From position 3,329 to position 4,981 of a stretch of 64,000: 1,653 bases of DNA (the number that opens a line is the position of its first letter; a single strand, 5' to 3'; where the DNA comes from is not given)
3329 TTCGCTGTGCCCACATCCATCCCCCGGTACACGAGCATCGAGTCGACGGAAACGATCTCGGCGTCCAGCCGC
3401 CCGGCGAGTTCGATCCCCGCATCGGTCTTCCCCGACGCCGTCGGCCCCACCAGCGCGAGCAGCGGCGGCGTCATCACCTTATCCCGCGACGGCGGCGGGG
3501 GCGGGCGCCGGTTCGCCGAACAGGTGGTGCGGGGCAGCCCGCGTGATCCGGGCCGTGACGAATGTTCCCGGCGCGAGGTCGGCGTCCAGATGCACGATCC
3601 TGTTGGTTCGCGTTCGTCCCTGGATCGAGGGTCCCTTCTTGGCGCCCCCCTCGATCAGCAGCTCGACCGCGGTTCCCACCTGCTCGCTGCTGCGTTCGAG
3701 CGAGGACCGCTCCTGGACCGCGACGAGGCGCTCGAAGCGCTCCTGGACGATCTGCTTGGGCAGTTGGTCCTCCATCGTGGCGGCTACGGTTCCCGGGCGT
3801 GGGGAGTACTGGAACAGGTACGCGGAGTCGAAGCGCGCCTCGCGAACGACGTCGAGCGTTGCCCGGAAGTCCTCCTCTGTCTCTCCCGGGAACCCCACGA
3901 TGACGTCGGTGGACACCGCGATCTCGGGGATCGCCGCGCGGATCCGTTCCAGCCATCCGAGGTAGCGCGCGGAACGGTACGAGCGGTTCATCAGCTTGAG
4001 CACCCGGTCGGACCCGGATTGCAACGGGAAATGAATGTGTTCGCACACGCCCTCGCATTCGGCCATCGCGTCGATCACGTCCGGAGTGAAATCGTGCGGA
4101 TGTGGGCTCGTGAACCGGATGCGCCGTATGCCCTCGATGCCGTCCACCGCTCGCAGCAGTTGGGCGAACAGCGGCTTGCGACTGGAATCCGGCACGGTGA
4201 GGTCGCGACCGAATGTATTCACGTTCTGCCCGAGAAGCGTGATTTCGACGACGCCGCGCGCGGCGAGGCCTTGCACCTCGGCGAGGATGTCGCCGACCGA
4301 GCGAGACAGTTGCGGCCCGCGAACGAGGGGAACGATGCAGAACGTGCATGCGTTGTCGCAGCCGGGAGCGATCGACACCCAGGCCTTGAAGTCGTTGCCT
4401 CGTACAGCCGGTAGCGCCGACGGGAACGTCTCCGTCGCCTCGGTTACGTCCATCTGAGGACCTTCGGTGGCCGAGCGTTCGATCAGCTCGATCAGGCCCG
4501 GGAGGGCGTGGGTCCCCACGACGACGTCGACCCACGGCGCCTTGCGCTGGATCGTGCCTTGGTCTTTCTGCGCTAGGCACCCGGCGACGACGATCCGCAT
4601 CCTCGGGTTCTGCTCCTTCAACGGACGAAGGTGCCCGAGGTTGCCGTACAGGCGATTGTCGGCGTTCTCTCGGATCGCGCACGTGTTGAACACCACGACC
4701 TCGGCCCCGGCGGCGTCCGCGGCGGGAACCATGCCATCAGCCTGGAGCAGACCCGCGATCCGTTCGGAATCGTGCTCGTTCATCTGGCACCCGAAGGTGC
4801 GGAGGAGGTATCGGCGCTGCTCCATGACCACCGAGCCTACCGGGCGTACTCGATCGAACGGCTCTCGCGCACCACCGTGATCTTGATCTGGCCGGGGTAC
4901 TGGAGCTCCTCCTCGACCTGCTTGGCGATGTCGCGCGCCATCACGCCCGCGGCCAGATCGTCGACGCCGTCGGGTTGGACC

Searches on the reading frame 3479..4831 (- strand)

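Call 74: search_protein_families(library=pfam, proteins=[window:3479-4831:-], max_evalue=0.00001)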
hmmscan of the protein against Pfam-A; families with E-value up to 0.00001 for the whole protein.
window:3479-4831:- (450 aa): 3 families
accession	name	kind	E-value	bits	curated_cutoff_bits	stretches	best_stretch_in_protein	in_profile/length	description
PF00919.26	UPF0004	-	4e-28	97.8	27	1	8-106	2-98/98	Uncharacterized protein family UPF0004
PF04055.27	Radical_SAM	-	2.6e-27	96.4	29.5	1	152-327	1-164/166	Radical SAM superfamily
PF01938.26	TRAM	-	1.1e-06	28.9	21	1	384-440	3-59/61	TRAM domain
